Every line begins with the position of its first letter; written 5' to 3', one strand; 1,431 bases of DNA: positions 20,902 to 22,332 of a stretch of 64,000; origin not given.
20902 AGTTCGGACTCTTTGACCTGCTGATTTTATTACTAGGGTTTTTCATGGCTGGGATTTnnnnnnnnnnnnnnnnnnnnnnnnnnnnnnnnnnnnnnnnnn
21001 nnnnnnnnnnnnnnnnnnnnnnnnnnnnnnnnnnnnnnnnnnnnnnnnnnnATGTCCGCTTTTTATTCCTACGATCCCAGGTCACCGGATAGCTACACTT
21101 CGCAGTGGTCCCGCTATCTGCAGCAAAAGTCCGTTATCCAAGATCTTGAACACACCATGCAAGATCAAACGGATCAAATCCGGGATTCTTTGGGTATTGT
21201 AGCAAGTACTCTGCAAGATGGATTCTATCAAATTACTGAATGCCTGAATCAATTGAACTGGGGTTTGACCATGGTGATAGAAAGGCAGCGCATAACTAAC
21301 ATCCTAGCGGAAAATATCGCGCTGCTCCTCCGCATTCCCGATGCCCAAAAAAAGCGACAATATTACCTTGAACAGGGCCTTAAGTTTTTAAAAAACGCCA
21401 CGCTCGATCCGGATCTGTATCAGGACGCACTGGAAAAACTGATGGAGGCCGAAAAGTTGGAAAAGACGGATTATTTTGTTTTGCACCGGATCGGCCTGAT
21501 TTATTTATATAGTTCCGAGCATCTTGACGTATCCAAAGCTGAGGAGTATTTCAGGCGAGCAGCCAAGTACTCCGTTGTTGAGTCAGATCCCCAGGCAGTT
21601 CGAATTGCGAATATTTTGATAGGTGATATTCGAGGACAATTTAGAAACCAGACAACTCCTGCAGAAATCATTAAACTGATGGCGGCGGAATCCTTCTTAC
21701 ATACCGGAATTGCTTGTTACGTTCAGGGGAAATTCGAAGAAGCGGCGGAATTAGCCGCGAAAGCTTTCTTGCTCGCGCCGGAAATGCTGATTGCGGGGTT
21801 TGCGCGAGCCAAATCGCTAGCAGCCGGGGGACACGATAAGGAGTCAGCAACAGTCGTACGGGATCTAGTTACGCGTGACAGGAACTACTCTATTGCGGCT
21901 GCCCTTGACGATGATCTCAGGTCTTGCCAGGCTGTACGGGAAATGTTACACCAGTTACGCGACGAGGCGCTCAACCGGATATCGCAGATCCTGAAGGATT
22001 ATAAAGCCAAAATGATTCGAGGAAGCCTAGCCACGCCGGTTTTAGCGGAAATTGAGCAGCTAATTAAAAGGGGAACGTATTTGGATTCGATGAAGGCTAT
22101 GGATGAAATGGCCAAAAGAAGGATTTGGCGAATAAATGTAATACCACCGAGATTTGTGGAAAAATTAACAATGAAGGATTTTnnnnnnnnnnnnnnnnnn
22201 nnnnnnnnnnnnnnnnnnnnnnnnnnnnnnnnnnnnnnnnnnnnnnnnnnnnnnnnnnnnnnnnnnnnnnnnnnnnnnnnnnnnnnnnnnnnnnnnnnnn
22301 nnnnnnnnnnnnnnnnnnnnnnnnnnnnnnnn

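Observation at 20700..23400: Low-GC island encoding a TPR-like + WD40 + coiled-coil/Sel1 protein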

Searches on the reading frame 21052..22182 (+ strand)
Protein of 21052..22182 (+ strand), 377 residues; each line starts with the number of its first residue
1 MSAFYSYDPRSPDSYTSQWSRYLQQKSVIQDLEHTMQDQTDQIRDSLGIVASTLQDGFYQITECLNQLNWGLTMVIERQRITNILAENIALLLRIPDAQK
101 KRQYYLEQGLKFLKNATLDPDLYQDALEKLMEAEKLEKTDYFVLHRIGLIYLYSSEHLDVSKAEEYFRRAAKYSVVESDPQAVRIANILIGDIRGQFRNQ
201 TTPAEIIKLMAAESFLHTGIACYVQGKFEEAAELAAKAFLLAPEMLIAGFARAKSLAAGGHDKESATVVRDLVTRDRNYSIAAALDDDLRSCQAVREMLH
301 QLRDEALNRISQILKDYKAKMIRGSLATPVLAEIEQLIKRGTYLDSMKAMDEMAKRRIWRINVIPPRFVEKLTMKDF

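Call 6: search_protein_families(library=pfam, proteins=[window:21052-22182:+], max_evalue=10)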
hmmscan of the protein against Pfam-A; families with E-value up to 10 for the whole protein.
seq(377 aa): 7 families
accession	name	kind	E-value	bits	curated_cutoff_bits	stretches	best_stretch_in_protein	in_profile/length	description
PF07719.23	TPR_2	-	0.0033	17.9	27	1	213-244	2-33/34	Tetratricopeptide repeat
PF13432.12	TPR_16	-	0.007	17.2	32.7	1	223-276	8-61/65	Tetratricopeptide repeat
PF22952.2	KH_11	-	0.028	15.2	24.6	1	4-36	9-41/85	Eukaryotic type KH-domain (KH-domain type I)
PF00515.34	TPR_1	-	0.55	10.6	27.8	1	215-244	4-33/34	Tetratricopeptide repeat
PF13428.12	TPR_14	-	0.9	10.9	23.5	0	219-246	8-35/44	Tetratricopeptide repeat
PF08826.15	DMPK_coil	-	3.3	8.4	22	1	284-320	5-40/61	DMPK coiled coil domain like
PF04212.24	MIT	-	7.8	7.1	30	0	122-139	26-42/66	MIT (microtubule interacting and transport) domain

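Call 14: search_protein_representatives(protein=window:21052-22176:+)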
Query: 375 residues. Proteins with E-value up to 0.001 (for the whole library): 803; up to 1e-10: 535; up to 1e-30: 305. The best 150 are listed.
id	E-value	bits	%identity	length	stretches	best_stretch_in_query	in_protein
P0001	1.2e-241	817.0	100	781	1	1-375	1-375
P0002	2.3e-101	355.9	51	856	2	36-360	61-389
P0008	4.7e-99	348.3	52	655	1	42-361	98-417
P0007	2.3e-95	336.2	45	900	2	13-363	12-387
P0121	2.2e-92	326.4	47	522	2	61-364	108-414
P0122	1.1e-91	324.1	44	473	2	32-361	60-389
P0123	8.0e-91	321.3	48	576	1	35-364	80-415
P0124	1.3e-90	320.5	45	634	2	45-360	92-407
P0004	2.2e-90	319.8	46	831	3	29-364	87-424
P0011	1.2e-88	314.1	42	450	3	40-363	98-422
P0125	1.0e-87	311.0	49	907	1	35-361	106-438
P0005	1.2e-86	307.5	45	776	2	37-360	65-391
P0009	5.3e-86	305.4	45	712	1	4-364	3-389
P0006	8.6e-85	301.4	42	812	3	60-360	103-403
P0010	2.5e-84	299.9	44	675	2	4-360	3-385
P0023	7.5e-69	249.0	43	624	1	50-349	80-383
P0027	1.3e-66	241.7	40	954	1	3-354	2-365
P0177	1.6e-56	208.5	38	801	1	58-362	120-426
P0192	2.6e-52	194.6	47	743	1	46-289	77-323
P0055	1.6e-44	169.0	50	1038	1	44-238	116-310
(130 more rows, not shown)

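Call 18: search_solved_structures(query=A1, max_evalue=1)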
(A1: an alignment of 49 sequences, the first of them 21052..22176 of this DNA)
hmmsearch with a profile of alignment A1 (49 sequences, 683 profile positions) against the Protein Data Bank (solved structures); distinct sequences matched with E-value up to 1: 124 (the best 60 are shown).
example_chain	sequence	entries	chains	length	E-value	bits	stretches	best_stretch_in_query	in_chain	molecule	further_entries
9qhb_A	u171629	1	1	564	1.2e-58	202.7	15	249-315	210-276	Engineered tetratricopeptide repeat protein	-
8bu0_A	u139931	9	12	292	3.7e-40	141.6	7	249-315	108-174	Consensus tetratricopeptide repeat protein | Crystal structure of an 8-repeat consensus TPR superhelix with Zinc. | Monomer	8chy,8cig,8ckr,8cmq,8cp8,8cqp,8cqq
9qhc_A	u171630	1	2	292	1e-33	120.3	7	249-314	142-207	Engineered tetratricopeptide repeat protein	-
8ch0_A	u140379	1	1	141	4.6e-22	81.8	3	248-314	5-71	Consensus tetratricopeptide repeat protein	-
2fo7_A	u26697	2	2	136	6.5e-22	81.3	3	249-314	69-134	SYNTHETIC CONSENSUS TPR PROTEIN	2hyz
1na0_A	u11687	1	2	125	3.7e-19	72.2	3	249-315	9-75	designed protein CTPR3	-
2wqh_A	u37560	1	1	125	8e-13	51.3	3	249-288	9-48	CTPR3Y3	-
3kd7_A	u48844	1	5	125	6.6e-11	45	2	249-317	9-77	CTPR390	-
6vfj_B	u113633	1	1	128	1.6e-10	43.7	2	249-317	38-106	I53_dn5B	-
5fzq_A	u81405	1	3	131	1.7e-10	43.6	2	263-315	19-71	DESIGNED TPR PROTEIN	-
5fzr_A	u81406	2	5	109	1.8e-10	43.5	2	263-316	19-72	DESIGNED TPR PROTEIN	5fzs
1na3_A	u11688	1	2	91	3.3e-10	42.7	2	248-288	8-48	designed protein CTPR2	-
6vfh_A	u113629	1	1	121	6e-10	41.8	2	249-288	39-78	T33_dn10A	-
6v8e_A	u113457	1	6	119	1.2e-09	40.7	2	249-287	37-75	Designed protein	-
9gzg_A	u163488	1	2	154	1.4e-09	40.6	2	250-314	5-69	Engineered CTPR protein with glutamic acids for conductivity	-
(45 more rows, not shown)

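Call 19: find_related_loci(query=A1, collection=genome_contigs, flank=10000)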
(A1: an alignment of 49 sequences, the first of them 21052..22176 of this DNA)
Query A1 (375 aa) in genome_contigs; peptide patterns used: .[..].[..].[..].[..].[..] (x = any residue, [..] = any of these).
106 stretches matched a pattern; 42 encode a relative of the query (tblastn E <= 1e-3); 42 distinct loci.
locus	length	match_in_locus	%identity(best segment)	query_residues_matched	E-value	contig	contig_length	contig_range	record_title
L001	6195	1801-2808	52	35-359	5e-104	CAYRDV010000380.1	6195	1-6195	MAG TPA_asm: uncultured Candidatus Sericytochromatia bacterium isolate binchicken_co248_139 genome assembly, contig: NOD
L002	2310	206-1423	41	3-360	1e-103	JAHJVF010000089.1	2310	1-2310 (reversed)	MAG: Bacteroidetes bacterium isolate OSL_B.mb.4 OSL_B.mb.4_k141_11395, whole genome shotgun sequence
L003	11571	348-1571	41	1-367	4e-97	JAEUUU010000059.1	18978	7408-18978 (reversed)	MAG: Saprospiraceae bacterium isolate new MAG-363 k141_4458799, whole genome shotgun sequence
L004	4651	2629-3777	44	3-359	9e-97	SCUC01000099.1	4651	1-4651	MAG: Bacteroidetes bacterium isolate FW602_bin.19 FW602_bin.19-18100-1, whole genome shotgun sequence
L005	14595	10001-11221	39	1-360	2e-96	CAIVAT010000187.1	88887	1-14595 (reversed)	MAG: uncultured Bacteroidales bacterium isolate AM-2014_bin-2870 genome assembly, contig: bin-2870:187/195, whole genome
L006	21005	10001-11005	48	30-359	2e-95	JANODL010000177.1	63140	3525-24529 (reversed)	MAG: Acidobacteriota bacterium isolate VAR_17_metabat_128 VAR_17_k141_2346527, whole genome shotgun sequence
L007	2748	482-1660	41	3-351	4e-95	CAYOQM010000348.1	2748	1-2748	MAG TPA_asm: uncultured Verrucomicrobiota bacterium isolate SRP272421_co4_538 genome assembly, contig: NODE_148373_lengt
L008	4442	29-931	47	68-372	5e-87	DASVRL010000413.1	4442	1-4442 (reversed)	MAG TPA_asm: Pyrinomonadaceae bacterium isolate SMAG_U3235 k141_603150, whole genome shotgun sequence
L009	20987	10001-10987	46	38-360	3e-82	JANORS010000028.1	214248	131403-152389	MAG: Acidobacteriota bacterium isolate VAR_4_metabat_151 VAR_4_k141_3842830, whole genome shotgun sequence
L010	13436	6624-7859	36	1-354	6e-76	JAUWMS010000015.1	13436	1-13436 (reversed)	MAG: Candidatus Latescibacterota bacterium isolate CSMAG_2404 CSMAG_2404_k141_128446_length_13436_cov_6.9249, whole geno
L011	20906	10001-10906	43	50-347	2e-75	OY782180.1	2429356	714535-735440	MAG: Bacteroidales bacterium isolate 6865eb80-0167-452b-a26f-3b1968b004fa genome assembly, chromosome: 1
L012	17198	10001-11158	38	3-345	1e-63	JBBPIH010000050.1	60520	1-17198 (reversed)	MAG: Acidobacteriota bacterium isolate BPF2-12-14_bin_2 NODE_51_length_60520_cov_28.839362, whole genome shotgun sequenc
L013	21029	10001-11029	36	9-315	7e-59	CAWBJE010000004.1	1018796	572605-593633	MAG: uncultured Verrucomicrobiae bacterium isolate MFD05512.bin.2.123 genome assembly, contig: contig_18187, whole genom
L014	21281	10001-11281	31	1-375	3e-58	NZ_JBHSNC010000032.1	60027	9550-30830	Cohnella yongneupensis strain KACC 11768 platanus_K_default_32, whole genome shotgun sequence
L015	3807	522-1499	39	4-305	3e-55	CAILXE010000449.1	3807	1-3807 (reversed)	MAG: uncultured Chlorobiaceae bacterium isolate Ki2-D4_bin-0025 genome assembly, contig: bin-0025:449/518, whole genome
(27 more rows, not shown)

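Call 20: predict_structure(alignment_id=A1)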
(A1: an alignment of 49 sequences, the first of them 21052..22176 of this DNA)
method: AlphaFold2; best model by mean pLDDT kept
length: 375 residues; sequences in the alignment: 49
mean_pLDDT: 85.7   pTM: 0.85
mean pLDDT of the five models: 85.7, 85.6, 83.6, 82.7, 82.6
residues with pLDDT >= 90: 232; 70-90: 69; 50-70: 61; < 50: 13
segments of 3 or more residues with pLDDT < 50: 1-3, 28-32, 371-375
pLDDT, mean of each block of 10 residues (from residue 1): 64 90 68 55 83 71 68 80 72 70 92 93 97 95 96 95 98 94 69 61 88 97 97 98 96 97 98 95 92 97 98 96 92 96 96 90 58 42
secondary structure, 60 per line:
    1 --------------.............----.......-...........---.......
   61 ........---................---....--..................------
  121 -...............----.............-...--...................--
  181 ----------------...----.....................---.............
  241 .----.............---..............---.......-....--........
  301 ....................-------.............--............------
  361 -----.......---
elements in order: H15-27 H32-38 H40-50 H54-68 H72-87 H91-94 H97-114 H122-136 H141-153 H160-178 H204-224 H228-241 H246-258 H262-275 H279-285 H287-290 H293-320 H328-340 H343-354 H366-372

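Call 34: search_protein_families(library=phrogs, proteins=[window:21052-22176:+], max_evalue=0.1)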
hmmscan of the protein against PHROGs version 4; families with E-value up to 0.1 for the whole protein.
window:21052-22176:+ (375 aa): 0 families

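Call 52: search_protein_families(library=pfam, proteins=[P0177, P0192], max_evalue=0.001)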
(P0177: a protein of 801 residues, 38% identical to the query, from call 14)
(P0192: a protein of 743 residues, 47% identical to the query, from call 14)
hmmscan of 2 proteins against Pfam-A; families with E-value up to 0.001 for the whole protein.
P0177 (801 aa): 0 families

P0192 (743 aa): 4 families
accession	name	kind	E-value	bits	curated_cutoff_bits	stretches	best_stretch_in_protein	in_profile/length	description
PF03781.23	FGE-sulfatase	-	6.1e-38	131.4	23.3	1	521-738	5-254/255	Sulfatase-modifying factor enzyme 1-like domain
PF07719.23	TPR_2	-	0.00021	21.6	27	1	247-279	1-33/34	Tetratricopeptide repeat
PF14559.12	TPR_19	-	0.00036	21.3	25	1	259-310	3-54/68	Tetratricopeptide repeat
PF13432.12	TPR_16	-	0.0007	20.4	32.7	1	254-305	4-55/65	Tetratricopeptide repeat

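Call 61: search_protein_families(library=pfam, alignment_id=A4, max_evalue=0.00001)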
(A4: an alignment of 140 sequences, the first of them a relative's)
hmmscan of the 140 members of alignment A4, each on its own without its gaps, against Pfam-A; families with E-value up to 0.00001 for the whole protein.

A. member 1, L001:79-585:+ (169 aa): 1 family
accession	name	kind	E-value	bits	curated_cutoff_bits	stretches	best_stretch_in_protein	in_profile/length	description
PF13108.11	DUF3969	-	7.6e-06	26.4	25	0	19-100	5-85/106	Protein of unknown function (DUF3969)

B. families by the number of members that match (of 140 scanned): 111 families (the first 25 are shown)
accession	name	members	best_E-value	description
PF00589.27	Phage_integrase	2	8.1e-41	Phage integrase family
PF09603.15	Fib_succ_major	2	2.3e-31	Fibrobacter succinogenes major domain (Fib_succ_major)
PF13683.12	rve_3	2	1.2e-30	Integrase core domain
PF00384.28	Molybdopterin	2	6.1e-19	Molybdopterin oxidoreductase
PF01568.27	Molydop_binding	2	6.3e-16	Molydopterin dinucleotide binding domain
PF12728.13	HTH_17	2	2.5e-11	Helix-turn-helix domain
PF00533.33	BRCT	2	6.4e-11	BRCA1 C Terminus (BRCT) domain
PF04879.21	Molybdop_Fe4S4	2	2e-10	Molybdopterin oxidoreductase Fe4S4 domain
PF01268.25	FTHFS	1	2e-256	Formate--tetrahydrofolate ligase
PF01804.23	Penicil_amidase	1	1.1e-181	Penicillin amidase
PF04286.17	DUF445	1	5.1e-122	Protein of unknown function (DUF445)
PF07394.17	DUF1501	1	3.1e-87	Protein of unknown function (DUF1501)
PF14691.11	Fer4_20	1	5.4e-43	Dihydroprymidine dehydrogenase domain II, 4Fe-4S cluster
PF13377.12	Peripla_BP_3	1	2.7e-42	Periplasmic binding protein-like domain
PF04002.20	RadC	1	8.6e-41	RadC-like JAB domain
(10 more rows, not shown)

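Call 62: search_protein_families(library=padloc, alignment_id=A4, max_evalue=0.00001)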
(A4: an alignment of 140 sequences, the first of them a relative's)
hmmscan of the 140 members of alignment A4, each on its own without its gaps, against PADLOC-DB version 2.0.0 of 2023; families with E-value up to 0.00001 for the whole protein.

A. member 1, L001:79-585:+ (169 aa): 0 families

B. families by the number of members that match (of 140 scanned): 39 families (the first 25 are shown)
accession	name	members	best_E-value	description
PDLC03982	PD-Lambda-2_B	2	5.9e-47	-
PDLC02926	HTH_VI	2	1.1e-06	-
PDLC05027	PDC-S48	2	3.1e-06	-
PDLC04920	PDC-S13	1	3.6e-122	-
PDLC04790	PDC-S01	1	4.1e-59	-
PDLC04789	PDC-S01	1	6.2e-50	-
PDLC03818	RTasVirE-PriCT2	1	3.6e-42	DRT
PDLC04787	PDC-S01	1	4.6e-33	-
PDLC04135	mad3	1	4e-32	mads_3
PDLC01618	PrimPol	1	3.4e-28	"CAS-I,CAS-II,CAS-III,CAS-IV,CAS-V,CAS-VI; associated"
PDLC03963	SoFic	1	7.2e-24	-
PDLC04791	PDC-S01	1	2.1e-23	-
PDLC03979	PD-Lambda-2_A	1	1.5e-21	-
PDLC04786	PDC-S01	1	1.1e-20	-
PDLC03981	PD-Lambda-2_A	1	1.3e-20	-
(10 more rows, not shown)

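Call 63: find_related_loci(query=A1, collection=viral_contigs, flank=8000)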
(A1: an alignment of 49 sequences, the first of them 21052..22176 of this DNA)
Query A1 (375 aa) in viral_contigs; peptide patterns used: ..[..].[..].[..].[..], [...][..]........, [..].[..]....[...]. (x = any residue, [..] = any of these).
99 stretches matched a pattern; 1 encode a relative of the query (tblastn E <= 1e-3); 1 distinct loci.
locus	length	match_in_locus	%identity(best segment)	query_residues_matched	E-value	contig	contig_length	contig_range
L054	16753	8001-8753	38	2-238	9e-43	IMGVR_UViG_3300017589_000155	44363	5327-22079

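Call 64: search_dna_similar(query=window:21052-22176:+, collection=plasmids, mode=protein, max_evalue=0.00001)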
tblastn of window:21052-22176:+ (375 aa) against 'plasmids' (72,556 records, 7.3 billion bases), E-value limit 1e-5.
No match.
